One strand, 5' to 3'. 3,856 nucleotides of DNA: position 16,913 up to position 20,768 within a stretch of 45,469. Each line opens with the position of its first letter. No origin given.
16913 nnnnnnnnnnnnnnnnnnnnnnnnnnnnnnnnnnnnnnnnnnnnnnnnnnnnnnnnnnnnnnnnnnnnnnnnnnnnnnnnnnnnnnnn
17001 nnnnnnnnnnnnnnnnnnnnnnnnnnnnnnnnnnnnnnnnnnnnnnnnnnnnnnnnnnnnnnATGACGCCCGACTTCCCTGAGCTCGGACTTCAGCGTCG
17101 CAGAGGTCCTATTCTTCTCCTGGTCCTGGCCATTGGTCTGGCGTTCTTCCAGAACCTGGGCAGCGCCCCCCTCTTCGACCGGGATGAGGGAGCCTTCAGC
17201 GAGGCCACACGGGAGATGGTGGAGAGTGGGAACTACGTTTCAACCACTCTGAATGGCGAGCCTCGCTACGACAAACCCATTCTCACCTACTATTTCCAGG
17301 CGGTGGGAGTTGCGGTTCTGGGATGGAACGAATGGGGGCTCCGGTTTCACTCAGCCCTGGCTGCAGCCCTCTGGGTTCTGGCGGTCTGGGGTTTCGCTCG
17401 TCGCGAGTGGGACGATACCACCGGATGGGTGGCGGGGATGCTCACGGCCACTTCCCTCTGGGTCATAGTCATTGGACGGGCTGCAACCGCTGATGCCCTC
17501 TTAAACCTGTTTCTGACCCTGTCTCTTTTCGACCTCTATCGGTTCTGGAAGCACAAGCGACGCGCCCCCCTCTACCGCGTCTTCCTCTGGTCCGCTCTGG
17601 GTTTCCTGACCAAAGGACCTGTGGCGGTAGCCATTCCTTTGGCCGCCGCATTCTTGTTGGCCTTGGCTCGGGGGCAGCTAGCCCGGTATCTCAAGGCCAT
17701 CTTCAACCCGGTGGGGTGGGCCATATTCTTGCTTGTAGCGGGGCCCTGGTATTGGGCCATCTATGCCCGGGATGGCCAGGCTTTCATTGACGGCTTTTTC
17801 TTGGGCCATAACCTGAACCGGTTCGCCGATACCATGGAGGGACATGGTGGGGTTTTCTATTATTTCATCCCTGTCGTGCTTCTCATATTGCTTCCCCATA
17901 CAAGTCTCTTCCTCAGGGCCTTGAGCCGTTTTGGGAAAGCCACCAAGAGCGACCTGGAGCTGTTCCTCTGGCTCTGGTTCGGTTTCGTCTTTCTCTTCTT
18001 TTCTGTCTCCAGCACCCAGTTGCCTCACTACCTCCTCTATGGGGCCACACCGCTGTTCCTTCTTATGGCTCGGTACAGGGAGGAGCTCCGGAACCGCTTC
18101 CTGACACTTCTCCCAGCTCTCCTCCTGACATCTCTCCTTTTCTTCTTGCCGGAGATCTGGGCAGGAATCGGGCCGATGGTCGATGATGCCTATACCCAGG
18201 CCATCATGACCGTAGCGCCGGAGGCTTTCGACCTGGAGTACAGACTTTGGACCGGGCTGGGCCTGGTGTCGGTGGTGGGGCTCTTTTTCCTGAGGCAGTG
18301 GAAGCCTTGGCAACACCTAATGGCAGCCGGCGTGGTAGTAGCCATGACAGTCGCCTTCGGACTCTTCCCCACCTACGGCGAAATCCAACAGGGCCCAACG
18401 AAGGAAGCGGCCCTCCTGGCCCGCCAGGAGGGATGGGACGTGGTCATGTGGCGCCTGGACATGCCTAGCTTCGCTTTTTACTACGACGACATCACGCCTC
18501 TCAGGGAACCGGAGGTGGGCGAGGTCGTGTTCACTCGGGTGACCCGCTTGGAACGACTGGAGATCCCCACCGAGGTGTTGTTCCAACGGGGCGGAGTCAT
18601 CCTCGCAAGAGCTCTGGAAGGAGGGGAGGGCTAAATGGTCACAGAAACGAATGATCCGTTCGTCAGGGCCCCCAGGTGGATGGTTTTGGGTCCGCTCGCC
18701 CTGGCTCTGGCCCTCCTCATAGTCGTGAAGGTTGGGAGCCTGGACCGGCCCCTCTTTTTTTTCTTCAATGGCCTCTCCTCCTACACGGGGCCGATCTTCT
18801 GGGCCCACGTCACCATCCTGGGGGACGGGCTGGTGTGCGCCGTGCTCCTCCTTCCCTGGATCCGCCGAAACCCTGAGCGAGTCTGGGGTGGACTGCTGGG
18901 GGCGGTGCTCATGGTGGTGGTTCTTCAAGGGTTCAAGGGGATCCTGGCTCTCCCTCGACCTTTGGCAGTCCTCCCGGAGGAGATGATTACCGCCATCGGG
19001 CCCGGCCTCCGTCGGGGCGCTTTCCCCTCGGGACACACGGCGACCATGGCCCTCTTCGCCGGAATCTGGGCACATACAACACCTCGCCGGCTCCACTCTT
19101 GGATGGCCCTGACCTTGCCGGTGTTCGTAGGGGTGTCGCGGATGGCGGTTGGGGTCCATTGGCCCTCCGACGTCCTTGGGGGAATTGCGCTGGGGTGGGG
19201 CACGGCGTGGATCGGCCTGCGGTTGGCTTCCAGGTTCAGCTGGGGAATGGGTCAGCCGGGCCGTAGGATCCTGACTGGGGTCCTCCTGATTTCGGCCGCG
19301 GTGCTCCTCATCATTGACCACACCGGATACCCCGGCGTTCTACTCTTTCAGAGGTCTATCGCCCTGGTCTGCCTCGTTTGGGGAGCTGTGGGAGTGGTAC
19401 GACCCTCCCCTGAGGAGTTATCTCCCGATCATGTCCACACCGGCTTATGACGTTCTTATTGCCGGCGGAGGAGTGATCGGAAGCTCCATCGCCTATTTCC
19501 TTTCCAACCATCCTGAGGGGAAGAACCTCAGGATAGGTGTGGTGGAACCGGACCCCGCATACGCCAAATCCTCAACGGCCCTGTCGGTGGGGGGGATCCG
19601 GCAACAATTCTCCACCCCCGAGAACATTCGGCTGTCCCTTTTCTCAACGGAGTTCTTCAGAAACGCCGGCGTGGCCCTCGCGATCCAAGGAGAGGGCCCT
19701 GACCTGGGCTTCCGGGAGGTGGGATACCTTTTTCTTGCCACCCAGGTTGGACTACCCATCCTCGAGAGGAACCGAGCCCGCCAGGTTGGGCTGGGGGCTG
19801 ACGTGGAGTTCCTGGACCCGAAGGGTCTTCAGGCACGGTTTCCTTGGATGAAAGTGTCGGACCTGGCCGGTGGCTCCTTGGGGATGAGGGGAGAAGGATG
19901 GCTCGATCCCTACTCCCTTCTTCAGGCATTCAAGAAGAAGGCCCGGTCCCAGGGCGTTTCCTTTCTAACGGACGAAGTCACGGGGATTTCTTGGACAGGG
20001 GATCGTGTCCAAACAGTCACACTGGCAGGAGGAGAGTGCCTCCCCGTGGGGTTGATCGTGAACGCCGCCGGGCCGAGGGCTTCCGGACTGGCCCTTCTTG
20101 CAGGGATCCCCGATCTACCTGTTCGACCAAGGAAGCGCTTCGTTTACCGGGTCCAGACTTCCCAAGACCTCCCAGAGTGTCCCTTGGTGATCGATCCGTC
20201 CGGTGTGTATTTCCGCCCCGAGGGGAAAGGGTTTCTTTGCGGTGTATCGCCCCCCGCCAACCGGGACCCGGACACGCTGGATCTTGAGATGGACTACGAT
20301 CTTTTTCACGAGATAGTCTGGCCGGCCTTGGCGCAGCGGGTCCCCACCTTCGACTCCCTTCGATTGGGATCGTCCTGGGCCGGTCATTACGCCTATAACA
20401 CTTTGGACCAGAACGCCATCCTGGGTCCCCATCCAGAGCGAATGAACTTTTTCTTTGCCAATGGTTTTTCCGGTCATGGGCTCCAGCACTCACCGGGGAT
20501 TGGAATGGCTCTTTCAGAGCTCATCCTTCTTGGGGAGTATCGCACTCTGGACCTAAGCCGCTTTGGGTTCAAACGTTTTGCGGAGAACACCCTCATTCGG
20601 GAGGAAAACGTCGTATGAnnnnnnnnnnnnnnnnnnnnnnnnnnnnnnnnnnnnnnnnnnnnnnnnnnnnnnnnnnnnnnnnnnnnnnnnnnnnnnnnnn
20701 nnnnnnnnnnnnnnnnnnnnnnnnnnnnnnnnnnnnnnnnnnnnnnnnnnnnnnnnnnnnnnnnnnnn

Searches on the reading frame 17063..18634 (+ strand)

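Call 49: search_protein_families(library=pfam, proteins=[window:17063-18634:+], max_evalue=0.001)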
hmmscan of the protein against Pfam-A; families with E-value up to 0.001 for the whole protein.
window:17063-18634:+ (523 aa): 2 families
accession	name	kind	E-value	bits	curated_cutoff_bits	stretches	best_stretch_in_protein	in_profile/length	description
PF13231.12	PMT_2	-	1.2e-19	71.6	26.1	1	70-231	1-160/160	Dolichyl-phosphate-mannose-protein mannosyltransferase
PF02366.24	PMT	-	4.8e-12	46.4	22.7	1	45-235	35-236/245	Dolichyl-phosphate-mannose-protein mannosyltransferase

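Call 71: search_protein_families(library=ncbifam, proteins=[window:17063-18634:+], max_evalue=0.00001)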
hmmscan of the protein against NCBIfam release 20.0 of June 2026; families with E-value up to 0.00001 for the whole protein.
window:17063-18634:+ (523 aa): 1 family
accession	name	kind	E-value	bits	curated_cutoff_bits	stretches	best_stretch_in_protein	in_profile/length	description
NF009784.2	PRK13279.1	equivalog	3.3e-44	151.4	567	1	17-345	7-338/539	lipid IV(A) 4-amino-4-deoxy-L-arabinosyltransferase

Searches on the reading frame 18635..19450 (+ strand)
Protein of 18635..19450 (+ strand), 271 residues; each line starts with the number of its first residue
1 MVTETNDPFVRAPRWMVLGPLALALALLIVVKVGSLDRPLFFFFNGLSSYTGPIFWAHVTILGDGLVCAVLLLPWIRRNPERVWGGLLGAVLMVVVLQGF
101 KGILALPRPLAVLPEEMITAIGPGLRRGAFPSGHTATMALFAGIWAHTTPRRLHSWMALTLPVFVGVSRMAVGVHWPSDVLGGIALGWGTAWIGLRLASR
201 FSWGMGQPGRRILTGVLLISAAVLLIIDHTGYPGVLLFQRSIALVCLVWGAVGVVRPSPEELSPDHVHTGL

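Call 49: search_protein_families(library=pfam, proteins=[window:18635-19450:+], max_evalue=0.001)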
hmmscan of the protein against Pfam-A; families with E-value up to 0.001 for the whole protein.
window:18635-19450:+ (271 aa): 3 families
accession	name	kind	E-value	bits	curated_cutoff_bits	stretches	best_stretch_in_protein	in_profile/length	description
PF01569.27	PAP2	-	4.6e-21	75.4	27.2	1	87-199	5-126/130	PAP2 superfamily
PF14378.12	PAP2_3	-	2.6e-08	34.4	27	1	129-192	126-189/190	PAP2 superfamily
PF14360.12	PAP2_C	-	3.4e-05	24.8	27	1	132-188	8-66/74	PAP2 superfamily C-terminal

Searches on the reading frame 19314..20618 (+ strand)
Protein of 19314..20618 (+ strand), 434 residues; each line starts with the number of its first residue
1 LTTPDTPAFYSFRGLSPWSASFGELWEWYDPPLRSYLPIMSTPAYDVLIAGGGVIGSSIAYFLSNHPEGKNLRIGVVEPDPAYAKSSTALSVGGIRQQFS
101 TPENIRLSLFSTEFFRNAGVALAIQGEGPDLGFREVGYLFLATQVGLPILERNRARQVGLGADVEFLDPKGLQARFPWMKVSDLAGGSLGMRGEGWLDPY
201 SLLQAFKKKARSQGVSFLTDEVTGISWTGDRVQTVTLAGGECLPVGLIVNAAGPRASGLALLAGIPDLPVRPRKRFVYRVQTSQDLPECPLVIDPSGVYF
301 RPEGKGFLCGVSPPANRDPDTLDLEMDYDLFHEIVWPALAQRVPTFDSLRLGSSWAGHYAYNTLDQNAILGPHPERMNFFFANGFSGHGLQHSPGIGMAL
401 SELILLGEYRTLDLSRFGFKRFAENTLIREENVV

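Call 49: search_protein_families(library=pfam, proteins=[window:19314-20618:+], max_evalue=0.001)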
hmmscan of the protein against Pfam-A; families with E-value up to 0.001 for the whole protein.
window:19314-20618:+ (434 aa): 1 family
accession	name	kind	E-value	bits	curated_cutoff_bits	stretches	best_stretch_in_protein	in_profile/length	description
PF01266.30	DAO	-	4.5e-58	197.9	27.9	1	46-403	1-353/353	FAD dependent oxidoreductase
